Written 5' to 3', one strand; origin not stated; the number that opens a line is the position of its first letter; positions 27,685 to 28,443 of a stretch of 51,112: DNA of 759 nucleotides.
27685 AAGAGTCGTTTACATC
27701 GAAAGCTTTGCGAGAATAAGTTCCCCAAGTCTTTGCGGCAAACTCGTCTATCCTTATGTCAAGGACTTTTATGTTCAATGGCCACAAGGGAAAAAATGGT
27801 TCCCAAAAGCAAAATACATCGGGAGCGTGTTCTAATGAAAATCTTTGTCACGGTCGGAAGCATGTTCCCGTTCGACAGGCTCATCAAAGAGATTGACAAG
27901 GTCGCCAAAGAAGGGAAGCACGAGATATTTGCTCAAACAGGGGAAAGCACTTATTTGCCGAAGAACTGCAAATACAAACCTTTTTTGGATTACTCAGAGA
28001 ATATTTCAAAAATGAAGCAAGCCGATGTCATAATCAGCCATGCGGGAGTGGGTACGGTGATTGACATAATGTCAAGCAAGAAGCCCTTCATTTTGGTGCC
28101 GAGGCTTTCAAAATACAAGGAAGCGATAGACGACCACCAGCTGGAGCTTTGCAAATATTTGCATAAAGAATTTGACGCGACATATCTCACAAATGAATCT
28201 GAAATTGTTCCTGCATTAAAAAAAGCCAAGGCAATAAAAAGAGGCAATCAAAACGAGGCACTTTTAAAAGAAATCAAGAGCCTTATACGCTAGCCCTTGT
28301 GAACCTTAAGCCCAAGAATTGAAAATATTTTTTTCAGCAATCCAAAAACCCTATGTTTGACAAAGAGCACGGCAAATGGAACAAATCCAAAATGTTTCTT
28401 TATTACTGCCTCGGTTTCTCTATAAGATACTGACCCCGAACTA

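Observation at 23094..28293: aglB - alg7-type GPT - GT10 fucosyltransferase - alg14 - alg13 in one co-directional block: a eukaryote-style N-glycan core module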

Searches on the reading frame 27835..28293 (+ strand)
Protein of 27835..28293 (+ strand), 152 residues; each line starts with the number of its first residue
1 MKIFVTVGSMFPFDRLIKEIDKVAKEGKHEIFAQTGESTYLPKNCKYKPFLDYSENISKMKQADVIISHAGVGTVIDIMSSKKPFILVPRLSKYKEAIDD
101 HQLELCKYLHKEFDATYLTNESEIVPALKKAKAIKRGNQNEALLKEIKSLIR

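Call 5: search_protein_families(library=pfam, proteins=[window:27835-28293:+], max_evalue=0.01)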
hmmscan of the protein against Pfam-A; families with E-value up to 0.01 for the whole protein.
window:27835-28293:+ (152 aa): 1 family
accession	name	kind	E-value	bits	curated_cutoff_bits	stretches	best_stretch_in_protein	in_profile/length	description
PF04101.22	Glyco_tran_28_C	-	1.9e-18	67.5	22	1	3-130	2-139/166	Glycosyltransferase family 28 C-terminal domain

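Call 6: search_protein_families(library=ncbifam, proteins=[window:27835-28293:+], max_evalue=0.01)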
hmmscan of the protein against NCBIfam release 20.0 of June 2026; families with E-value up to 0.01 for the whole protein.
window:27835-28293:+ (152 aa): 7 families
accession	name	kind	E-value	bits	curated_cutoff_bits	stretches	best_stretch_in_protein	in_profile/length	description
NF041548.1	PssE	equivalog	1.2e-36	125.8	120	1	3-149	1-144/146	PssE/Cps14G family polysaccharide biosynthesis glycosyltransferase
NF046028.1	GluronsyltaseWelK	equivalog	4.4e-20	72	400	1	2-136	168-307/319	beta-1,4-glucuronosyltransferase WelK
TIGR01133.1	murG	equivalog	1.6e-07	30.7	250.25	1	36-147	221-333/353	undecaprenyldiphospho-muramoylpentapeptide beta-N-acetylglucosaminyltransferase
TIGR01426.2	MGT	subfamily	9.8e-06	24.8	260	1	41-112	274-343/393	macrolide family glycosyltransferase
NF009102.0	PRK12446.1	equivalog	0.0053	15.7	339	1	60-129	250-316/352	undecaprenyldiphospho-muramoylpentapeptide beta-N-acetylglucosaminyltransferase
NF033129.1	macro_glyco_Mgt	subfamily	0.0056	15.7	700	1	52-91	283-322/393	macrolide-inactivating glycosyltransferase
TIGR00661.1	MJ1255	subfamily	0.0074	15.6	195.9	0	55-100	240-285/321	MJ1255/VC2487 family glycosyltransferase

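Call 20: search_solved_structures(query=window:27835-28293:+, max_evalue=1, show_alignments=3)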
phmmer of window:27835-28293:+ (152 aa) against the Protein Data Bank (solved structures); distinct sequences matched with E-value up to 1: 20.
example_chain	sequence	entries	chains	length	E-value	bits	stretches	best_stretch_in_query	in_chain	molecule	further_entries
2ks6_A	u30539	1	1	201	0.00093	22.6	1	41-109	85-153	UDP-N-acetylglucosamine transferase subunit ALG13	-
2jzc_A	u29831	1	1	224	0.0013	22.1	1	42-106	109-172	UDP-N-acetylglucosamine transferase subunit ALG13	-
6kqw_A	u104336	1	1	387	0.014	18.8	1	57-116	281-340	Uncharacterized UDP-glucosyltransferase YjiC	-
6kqx_A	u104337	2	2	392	0.014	18.7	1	57-116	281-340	Uncharacterized UDP-glucosyltransferase YjiC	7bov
7vlb_A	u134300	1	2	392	0.039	17.3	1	58-112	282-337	UDP-glycosyltransferase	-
7d1i_A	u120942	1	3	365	0.14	15.6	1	50-127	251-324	UDP-N-acetylglucosamine--N-acetylmuramyl-(pentapeptide) pyrophosphoryl-undecaprenol N-acet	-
2iya_A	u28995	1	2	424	0.39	14.1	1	58-94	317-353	OLEANDOMYCIN GLYCOSYLTRANSFERASE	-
5yet_A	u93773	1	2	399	0.4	14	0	13-52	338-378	Uncharacterized protein R354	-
5yeu_A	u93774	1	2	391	0.43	13.9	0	13-52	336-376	Uncharacterized protein R354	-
6j31_A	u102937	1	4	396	0.5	13.7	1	35-92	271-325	kcn28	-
6j32_A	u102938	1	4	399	0.51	13.7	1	35-92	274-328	Kcn28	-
7lvy_A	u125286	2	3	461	0.52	13.7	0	2-93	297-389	UDP-glycosyltransferase 203A2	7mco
3s2u_A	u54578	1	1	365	0.57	13.5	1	55-112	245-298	UDP-N-acetylglucosamine--N-acetylmuramyl-(pentapeptide) pyrophosphoryl-undecaprenol N-acet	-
5du2_A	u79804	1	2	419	0.58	13.5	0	60-90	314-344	EspG2 glycosyltransferase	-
7xx4_A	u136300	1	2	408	0.75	13.2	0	57-91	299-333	Oleandomycin glycosyltransferase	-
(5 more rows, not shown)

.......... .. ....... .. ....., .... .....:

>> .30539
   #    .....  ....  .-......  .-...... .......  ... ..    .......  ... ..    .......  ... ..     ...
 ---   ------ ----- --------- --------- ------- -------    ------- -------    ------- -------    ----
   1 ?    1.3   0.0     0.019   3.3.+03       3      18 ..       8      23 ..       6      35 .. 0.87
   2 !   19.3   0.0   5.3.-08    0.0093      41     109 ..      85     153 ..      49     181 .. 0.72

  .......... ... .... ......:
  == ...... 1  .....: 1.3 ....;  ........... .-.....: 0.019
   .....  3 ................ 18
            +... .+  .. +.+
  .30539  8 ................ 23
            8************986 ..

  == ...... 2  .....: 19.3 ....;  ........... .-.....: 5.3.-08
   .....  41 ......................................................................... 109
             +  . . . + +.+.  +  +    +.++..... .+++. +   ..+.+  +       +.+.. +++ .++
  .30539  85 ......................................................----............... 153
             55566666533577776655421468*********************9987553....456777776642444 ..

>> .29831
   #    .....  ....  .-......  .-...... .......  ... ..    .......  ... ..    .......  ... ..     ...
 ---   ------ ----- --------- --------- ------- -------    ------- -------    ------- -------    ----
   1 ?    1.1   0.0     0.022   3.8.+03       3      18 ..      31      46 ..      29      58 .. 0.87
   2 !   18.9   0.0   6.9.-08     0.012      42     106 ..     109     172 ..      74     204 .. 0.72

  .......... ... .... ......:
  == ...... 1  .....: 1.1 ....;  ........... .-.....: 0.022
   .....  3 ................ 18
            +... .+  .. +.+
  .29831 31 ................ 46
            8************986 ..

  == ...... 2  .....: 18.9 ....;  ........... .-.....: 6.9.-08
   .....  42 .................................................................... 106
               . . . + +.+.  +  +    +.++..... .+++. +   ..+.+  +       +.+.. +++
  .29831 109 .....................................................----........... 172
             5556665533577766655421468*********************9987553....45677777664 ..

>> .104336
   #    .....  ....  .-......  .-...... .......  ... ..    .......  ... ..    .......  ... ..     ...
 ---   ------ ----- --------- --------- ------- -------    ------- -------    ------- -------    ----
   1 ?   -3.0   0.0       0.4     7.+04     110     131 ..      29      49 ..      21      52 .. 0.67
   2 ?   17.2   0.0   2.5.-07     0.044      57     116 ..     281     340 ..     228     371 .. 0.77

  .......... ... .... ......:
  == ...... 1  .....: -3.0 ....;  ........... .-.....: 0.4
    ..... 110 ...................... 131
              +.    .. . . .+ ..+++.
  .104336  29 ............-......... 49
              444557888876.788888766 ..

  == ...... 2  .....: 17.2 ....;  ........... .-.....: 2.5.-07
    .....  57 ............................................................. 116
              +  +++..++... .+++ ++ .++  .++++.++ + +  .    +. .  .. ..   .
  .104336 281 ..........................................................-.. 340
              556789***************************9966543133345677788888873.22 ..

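Call 27: search_solved_structures(query=A1, max_evalue=1, show_alignments=4)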
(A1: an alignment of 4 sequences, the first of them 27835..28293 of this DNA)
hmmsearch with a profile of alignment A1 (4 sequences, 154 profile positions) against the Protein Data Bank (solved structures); distinct sequences matched with E-value up to 1: 31.
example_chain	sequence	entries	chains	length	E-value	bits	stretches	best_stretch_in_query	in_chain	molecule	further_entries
2ks6_A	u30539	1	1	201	7e-07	32.3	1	40-113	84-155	UDP-N-acetylglucosamine transferase subunit ALG13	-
2jzc_A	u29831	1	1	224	9.8e-07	31.8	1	40-113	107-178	UDP-N-acetylglucosamine transferase subunit ALG13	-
6pnt_A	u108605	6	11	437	0.00042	23.3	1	36-149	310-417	UDP-glycosyltransferase 202A2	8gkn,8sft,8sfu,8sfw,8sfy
6kqx_A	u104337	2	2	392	0.0023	20.9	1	59-142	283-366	Uncharacterized UDP-glucosyltransferase YjiC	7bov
6kqw_A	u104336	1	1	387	0.0024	20.9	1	59-142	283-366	Uncharacterized UDP-glucosyltransferase YjiC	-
4m83_A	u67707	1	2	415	0.0046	19.9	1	59-97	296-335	Oleandomycin glycosyltransferase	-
2iyf_A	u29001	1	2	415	0.0046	19.9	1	59-97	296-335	OLEANDOMYCIN GLYCOSYLTRANSFERASE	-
4m60_A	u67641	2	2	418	0.0047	19.9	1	59-97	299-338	Oleandomycin glycosyltransferase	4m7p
7vlb_A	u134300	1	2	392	0.0083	19.1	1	59-95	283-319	UDP-glycosyltransferase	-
10zg_A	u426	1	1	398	0.015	18.3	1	36-89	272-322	Glycosyl transferase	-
7xx4_A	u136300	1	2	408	0.023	17.7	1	60-97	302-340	Oleandomycin glycosyltransferase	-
8h5d_A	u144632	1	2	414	0.038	16.9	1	4-114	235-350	Glycosyltransferase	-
6j31_A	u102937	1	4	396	0.063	16.2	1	59-90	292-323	kcn28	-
6j32_A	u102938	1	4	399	0.064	16.2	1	59-90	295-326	Kcn28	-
7d1i_A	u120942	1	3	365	0.07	16.1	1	54-131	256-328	UDP-N-acetylglucosamine--N-acetylmuramyl-(pentapeptide) pyrophosphoryl-undecaprenol N-acet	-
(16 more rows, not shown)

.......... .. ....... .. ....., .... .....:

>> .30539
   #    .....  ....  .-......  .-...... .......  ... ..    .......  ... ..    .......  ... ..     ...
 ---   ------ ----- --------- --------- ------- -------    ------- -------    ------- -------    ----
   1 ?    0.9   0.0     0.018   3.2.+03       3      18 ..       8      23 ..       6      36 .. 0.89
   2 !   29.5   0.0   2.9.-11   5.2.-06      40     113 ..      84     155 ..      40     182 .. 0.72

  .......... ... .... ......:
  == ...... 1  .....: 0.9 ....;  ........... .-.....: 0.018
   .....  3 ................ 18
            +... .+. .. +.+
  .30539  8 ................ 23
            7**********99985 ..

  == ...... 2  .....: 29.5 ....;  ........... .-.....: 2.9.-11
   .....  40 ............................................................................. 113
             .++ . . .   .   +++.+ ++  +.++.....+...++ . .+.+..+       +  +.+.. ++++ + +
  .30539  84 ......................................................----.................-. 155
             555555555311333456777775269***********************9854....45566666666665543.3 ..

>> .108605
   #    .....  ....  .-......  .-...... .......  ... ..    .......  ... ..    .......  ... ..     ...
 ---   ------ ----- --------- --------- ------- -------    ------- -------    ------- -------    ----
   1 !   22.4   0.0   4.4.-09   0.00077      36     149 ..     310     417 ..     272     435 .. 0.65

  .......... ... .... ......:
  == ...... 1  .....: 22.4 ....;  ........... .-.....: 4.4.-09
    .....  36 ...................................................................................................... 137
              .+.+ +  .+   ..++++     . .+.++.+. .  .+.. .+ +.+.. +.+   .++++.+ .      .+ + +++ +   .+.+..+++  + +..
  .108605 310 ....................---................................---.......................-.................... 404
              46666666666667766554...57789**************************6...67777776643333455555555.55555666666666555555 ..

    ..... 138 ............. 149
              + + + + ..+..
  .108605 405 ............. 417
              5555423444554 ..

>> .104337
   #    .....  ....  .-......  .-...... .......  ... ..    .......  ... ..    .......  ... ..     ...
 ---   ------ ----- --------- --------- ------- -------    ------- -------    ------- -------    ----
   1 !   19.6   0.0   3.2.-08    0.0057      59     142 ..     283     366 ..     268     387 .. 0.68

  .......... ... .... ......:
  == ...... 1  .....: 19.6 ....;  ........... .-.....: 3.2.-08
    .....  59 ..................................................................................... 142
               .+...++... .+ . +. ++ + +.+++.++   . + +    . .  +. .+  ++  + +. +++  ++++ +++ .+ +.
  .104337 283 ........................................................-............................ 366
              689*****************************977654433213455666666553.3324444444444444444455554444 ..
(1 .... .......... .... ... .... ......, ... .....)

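Call 28: search_dna_similar(query=window:27835-28293:+, collection=plasmids, mode=protein, max_evalue=0.00001, max_rows=40)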
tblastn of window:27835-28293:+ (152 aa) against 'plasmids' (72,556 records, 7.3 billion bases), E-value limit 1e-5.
Records with a match: 55; places in all: 59; records where one place covers at least 80% of the query: 24.
Best place of each record, by identity: <60% 55.
By first word of the organism name: Lactococcus 16; Lactiplantibacillus 15; Companilactobacillus 3; Rhizobium 3; Alloyangia 3; Agrobacterium 2; Lacticaseibacillus 2; Desulfotalea 1; Haematobacter 1; Butyrivibrio 1; and 8 more.
By predicted mobility (MOB-suite, as given by PLSDB): mobilizable 32; non-mobilizable 16; conjugative 7.
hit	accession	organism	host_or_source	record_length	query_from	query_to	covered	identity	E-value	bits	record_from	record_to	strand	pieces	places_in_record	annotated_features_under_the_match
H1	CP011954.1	Companilactobacillus farciminis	Capra hircus,Cell culture,goat rumen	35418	1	151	99%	38.9%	2e-23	101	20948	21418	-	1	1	multidrug MFS transporter | UDP-N-acetylglucosamine:LPS N-acetylglucosamine transferase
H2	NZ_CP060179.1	Lactiplantibacillus plantarum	pure culture,Sour porridge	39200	3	133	86%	41.0%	2e-24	104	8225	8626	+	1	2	pssE: PssE/Cps14G family polysaccharide biosynthesis glycosyltransferase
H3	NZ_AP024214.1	Lactococcus cremoris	-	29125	11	151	93%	37.0%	1e-20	94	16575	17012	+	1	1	pssE: PssE/Cps14G family polysaccharide biosynthesis glycosyltransferase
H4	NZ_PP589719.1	Lactococcus sp.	Bacterial culture,Dairy environment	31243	11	151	93%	37.0%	1e-20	94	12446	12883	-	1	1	pssE: PssE/Cps14G family polysaccharide biosynthesis glycosyltransferase | pssD: PssD/Cps14F family polysaccharide biosynthesis glycosyltransferase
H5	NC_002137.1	Lactococcus cremoris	-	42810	11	151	93%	37.0%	1e-20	94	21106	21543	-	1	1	pssE: PssE/Cps14G family polysaccharide biosynthesis glycosyltransferase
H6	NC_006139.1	Desulfotalea psychrophila LSv54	-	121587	3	135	88%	39.1%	2e-23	101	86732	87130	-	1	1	glycosyltransferase | hypothetical protein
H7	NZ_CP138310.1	Lactococcus lactis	-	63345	3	132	86%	39.1%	1e-21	97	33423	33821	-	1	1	pssE: PssE/Cps14G family polysaccharide biosynthesis glycosyltransferase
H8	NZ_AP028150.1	Lactiplantibacillus plantarum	-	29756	3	134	87%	36.3%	4e-14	76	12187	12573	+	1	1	glycosyltransferase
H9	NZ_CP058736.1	Lactiplantibacillus plantarum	Animal droppings,animal droppings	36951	3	134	87%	36.3%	4e-14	76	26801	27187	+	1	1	glycosyltransferase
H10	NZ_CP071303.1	Lactococcus sp. LG606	Homo sapiens,mixed culture,Human feces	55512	3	107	69%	45.4%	4e-21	95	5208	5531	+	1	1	pssE: PssE/Cps14G family polysaccharide biosynthesis glycosyltransferase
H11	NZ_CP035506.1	Haematobacter massiliensis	single cell,human skin swab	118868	3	149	97%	32.1%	3e-17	84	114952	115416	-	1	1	glycosyltransferase | hypothetical protein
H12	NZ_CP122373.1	Lactococcus cremoris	Single cell,Dairy fermentation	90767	3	124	80%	38.6%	1e-16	82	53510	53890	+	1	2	glycosyltransferase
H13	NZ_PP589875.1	Lactococcus sp.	Bacterial culture,Dairy environment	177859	3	124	80%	38.6%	1e-16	82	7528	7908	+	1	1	glycosyltransferase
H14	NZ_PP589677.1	Lactococcus sp.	Bacterial culture,Dairy environment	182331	3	124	80%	38.6%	1e-16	82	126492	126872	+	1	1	glycosyltransferase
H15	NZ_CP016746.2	Lactococcus cremoris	Single cell,Dairy fermentation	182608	3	124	80%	38.6%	1e-16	82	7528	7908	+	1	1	glycosyltransferase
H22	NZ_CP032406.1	Rhizobium rosettiformans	Isolation,ex cyanobacteria field sample ...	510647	3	151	98%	30.4%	7e-19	89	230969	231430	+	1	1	glycosyltransferase | glucuronosyltransferase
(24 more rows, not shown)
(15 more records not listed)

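Call 29: get_annotated_region(hit=H5, flank=5000)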
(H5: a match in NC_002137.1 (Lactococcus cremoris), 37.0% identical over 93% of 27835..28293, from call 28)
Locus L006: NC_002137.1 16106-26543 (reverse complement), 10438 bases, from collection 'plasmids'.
description: Lactococcus cremoris plasmid pNZ4000, complete sequence
organism: Lactococcus cremoris (NCBI taxid 1359)
taxonomy: Bacteria; Bacillota; Bacilli; Lactobacillales; Streptococcaceae; Lactococcus; Lactococcus cremoris
host: -; source: -; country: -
typing (MOB-suite, as given by PLSDB): mobilizable; replicon rep_cluster_414,rep_cluster_414,rep_cluster_554,rep_cluster_656; relaxase MOBP,MOB_Unknown
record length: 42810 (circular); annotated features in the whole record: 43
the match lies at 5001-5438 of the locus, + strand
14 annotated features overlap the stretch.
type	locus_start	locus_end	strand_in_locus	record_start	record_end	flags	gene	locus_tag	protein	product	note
CDS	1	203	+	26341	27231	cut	-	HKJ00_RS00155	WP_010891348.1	IS982-like element IS982C family transposase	GO:0006313 - DNA transposition [Evidence IEA]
CDS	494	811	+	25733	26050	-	-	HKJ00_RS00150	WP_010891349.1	helix-turn-helix transcriptional regulator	-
CDS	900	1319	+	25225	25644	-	-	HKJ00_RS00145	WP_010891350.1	hypothetical protein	-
CDS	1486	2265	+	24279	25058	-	-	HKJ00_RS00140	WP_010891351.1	Wzz/FepE/Etk N-terminal domain-containing protein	-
CDS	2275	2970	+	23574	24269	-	-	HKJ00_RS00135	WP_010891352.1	polysaccharide biosynthesis tyrosine autokinase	GO:0045226 - extracellular polysaccharide biosynthetic process [Evidence IEA]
CDS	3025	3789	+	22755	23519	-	-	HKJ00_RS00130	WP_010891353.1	CpsB/CapC family capsule biosynthesis tyrosine phosphatase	GO:0045227 - capsule polysaccharide biosynthetic process [Evidence IEA]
CDS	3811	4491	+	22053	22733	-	-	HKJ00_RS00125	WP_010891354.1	sugar transferase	GO:0006486 - protein glycosylation [Evidence IEA]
CDS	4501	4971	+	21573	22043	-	pssD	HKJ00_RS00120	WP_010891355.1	PssD/Cps14F family polysaccharide biosynthesis glycosyltransferase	-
CDS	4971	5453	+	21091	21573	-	pssE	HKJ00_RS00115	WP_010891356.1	PssE/Cps14G family polysaccharide biosynthesis glycosyltransferase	-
CDS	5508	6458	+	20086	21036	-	-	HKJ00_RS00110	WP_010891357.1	glycosyltransferase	-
CDS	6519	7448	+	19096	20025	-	-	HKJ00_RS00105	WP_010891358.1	alpha-1,2-fucosyltransferase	-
CDS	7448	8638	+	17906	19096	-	-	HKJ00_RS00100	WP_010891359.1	O-antigen ligase family protein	-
CDS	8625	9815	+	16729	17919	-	-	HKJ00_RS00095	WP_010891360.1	CDP-glycerol glycerophosphotransferase family protein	-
CDS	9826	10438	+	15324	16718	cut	-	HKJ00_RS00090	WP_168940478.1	oligosaccharide flippase family protein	-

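Call 30: get_annotated_region(hit=H22, flank=4000)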
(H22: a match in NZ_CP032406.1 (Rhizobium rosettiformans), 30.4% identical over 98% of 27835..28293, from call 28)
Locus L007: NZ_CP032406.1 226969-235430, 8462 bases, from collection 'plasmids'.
description: Rhizobium rosettiformans strain MAE2-X plasmid p1, complete sequence
organism: Rhizobium rosettiformans (NCBI taxid 1368430)
taxonomy: Bacteria; Pseudomonadota; Alphaproteobacteria; Hyphomicrobiales; Rhizobiaceae; Rhizobium; Rhizobium rosettiformans
host: -; source: Isolation,ex cyanobacteria field sample from freshwater; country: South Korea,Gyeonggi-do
typing (MOB-suite, as given by PLSDB): mobilizable; relaxase MOBP,MOBQ
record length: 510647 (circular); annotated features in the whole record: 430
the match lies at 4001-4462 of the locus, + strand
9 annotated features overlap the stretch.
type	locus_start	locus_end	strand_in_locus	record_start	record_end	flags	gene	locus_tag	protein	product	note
CDS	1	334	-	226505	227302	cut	-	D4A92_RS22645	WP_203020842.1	IS3 family transposase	-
CDS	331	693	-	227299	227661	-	-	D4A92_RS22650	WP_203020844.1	transposase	GO:0006313 - DNA transposition [Evidence IEA]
CDS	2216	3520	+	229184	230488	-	-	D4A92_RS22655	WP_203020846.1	UDP-glucose/GDP-mannose dehydrogenase family protein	-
CDS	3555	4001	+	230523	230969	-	-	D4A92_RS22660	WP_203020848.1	glucuronosyltransferase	-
CDS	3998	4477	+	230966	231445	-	-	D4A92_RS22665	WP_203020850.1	glycosyltransferase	-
CDS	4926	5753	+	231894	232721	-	-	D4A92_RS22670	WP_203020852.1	GDSL-type esterase/lipase family protein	-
CDS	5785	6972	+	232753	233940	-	-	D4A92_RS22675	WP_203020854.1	hypothetical protein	-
CDS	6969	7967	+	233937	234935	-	-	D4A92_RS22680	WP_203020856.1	glycosyltransferase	-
CDS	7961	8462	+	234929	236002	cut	-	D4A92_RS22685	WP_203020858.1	acyltransferase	-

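Call 33: find_homologous_proteins(query=A2, max_evalue=10)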
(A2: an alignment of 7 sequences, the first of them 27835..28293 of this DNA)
Query A2 (7 sequences) (152 aa, profile of the alignment): 7172 proteins with E <= 10 among 8000 candidates; the best 120 are listed.
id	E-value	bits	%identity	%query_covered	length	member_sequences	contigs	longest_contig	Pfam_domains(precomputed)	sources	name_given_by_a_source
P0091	8.7e-63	229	100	100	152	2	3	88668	PF04101.23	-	-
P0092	2.3e-58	214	37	86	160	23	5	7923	PF04101.23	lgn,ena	-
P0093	1.3e-56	209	53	87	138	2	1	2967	PF04101.23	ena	-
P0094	1.4e-56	208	53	99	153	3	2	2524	PF04101.23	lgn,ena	-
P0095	4.7e-55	203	54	99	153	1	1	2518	PF04101.23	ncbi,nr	ncbi:MAG: glycosyltransferase [Candidatus Nanoarchaeia archaeon]|nr:glycosyltransferase [Candidatus 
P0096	5.6e-55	203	31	98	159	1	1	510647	PF04101.23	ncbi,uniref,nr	ncbi:glucuronosyltransferase (plasmid) [Rhizobium rosettiformans]|uniref:Glucuronosyltransferase n=1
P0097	1.0e-54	202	51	99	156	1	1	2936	PF04101.23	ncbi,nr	ncbi:MAG: glycosyltransferase [Candidatus Izemoplasmatales bacterium]|nr:glycosyltransferase [Candid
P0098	1.3e-54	202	51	100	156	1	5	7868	PF04101.23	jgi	jgi:UDP-N-acetylglucosamine transferase subunit ALG13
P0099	1.4e-54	202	51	99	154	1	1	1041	PF04101.23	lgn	-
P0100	1.5e-54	202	52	99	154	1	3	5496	PF04101.23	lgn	-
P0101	2.0e-54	201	46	99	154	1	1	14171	PF04101.23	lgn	-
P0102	2.2e-54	201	52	99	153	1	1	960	PF04101.23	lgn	-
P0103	3.0e-54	201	49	99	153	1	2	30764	PF04101.23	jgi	jgi:beta-1,4-N-acetylglucosaminyltransferase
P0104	9.2e-54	199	51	99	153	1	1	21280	PF04101.23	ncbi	-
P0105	9.9e-54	199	51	99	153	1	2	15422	PF04101.23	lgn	-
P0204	3.8e-44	168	40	88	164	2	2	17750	PF04101.23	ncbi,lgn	ncbi:MAG: PssE/Cps14G family polysaccharide biosynthesis glycosyltransferase [Candidatus Aenigmatarc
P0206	3.9e-44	168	50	99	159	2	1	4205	PF04101.23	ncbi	ncbi:MAG: PssE/Cps14G family polysaccharide biosynthesis glycosyltransferase [Candidatus Helarchaeot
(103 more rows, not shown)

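Call 39: find_encoding_contigs(protein=P0206, flank=8000, max_places=2)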
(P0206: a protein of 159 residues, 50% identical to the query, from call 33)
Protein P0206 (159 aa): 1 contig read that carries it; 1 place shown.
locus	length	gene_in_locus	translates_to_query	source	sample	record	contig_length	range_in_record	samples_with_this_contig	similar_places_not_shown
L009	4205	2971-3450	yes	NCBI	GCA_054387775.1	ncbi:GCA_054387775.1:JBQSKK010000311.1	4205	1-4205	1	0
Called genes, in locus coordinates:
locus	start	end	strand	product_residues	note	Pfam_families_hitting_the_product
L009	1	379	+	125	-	?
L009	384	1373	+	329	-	PF02475:TRM5-TYW2_MTfase (weak), PF05575:V_cholerae_RfbT, PF05050:Methyltransf_21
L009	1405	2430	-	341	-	PF00534:Glycos_transf_1, PF13692:Glyco_trans_1_4, PF13524:Glyco_trans_1_2 (weak)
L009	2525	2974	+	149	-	PF08660:Alg14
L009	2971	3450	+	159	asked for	PF04101:Glyco_tran_28_C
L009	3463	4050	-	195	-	PF13489:Methyltransf_23, PF02353:CMAS (faint), PF13847:Methyltransf_31, PF08241:Methyltransf_11, PF08242:Methyltransf_12 (weak), PF13649:Methyltransf_25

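Call 40: find_encoding_contigs(protein=P0204, flank=8000, max_places=2)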
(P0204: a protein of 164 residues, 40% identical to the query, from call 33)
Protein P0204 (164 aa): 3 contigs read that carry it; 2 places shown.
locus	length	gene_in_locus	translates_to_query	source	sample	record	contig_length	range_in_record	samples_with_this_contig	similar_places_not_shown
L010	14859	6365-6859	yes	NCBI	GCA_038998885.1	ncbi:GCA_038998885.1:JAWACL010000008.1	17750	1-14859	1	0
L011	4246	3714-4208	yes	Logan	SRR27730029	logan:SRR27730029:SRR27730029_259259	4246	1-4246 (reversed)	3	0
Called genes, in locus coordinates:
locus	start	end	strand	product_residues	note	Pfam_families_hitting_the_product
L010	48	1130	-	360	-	PF00534:Glycos_transf_1, PF13692:Glyco_trans_1_4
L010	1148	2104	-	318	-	PF01073:3Beta_HSD (weak), PF01370:Epimerase, PF02719:Polysacc_synt_2, PF04321:RmlD_sub_bind, PF07993:NAD_binding_4 (faint), PF16363:GDP_Man_Dehyd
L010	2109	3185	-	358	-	PF13439:Glyco_transf_4, PF00534:Glycos_transf_1, PF13692:Glyco_trans_1_4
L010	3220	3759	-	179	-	PF13489:Methyltransf_23, PF08241:Methyltransf_11, PF08242:Methyltransf_12 (weak), PF13847:Methyltransf_31 (weak), PF13649:Methyltransf_25 (weak)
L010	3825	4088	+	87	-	-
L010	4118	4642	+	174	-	PF02475:TRM5-TYW2_MTfase, PF05050:Methyltransf_21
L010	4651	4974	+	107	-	PF00535:Glycos_transf_2 (weak)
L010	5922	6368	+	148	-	PF08660:Alg14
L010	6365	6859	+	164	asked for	PF04101:Glyco_tran_28_C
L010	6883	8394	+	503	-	PF01943:Polysacc_synt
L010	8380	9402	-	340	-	PF00953:Glycos_transf_4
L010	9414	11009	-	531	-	PF13231:PMT_2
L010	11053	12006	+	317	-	PF00534:Glycos_transf_1, PF13692:Glyco_trans_1_4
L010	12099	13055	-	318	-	PF01073:3Beta_HSD, PF01370:Epimerase, PF02719:Polysacc_synt_2, PF03435:Sacchrp_dh_NADP (weak), PF04321:RmlD_sub_bind, PF13460:NAD_binding_10, PF16363:GDP_Man_Dehyd, PF07993:NAD_binding_4, +1 more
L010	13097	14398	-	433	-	PF03446:NAD_binding_2 (faint), PF03721:UDPG_MGDP_dh_N, PF03807:F420_oxidored (faint), PF00984:UDPG_MGDP_dh, PF03720:UDPG_MGDP_dh_C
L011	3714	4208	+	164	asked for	PF04101:Glyco_tran_28_C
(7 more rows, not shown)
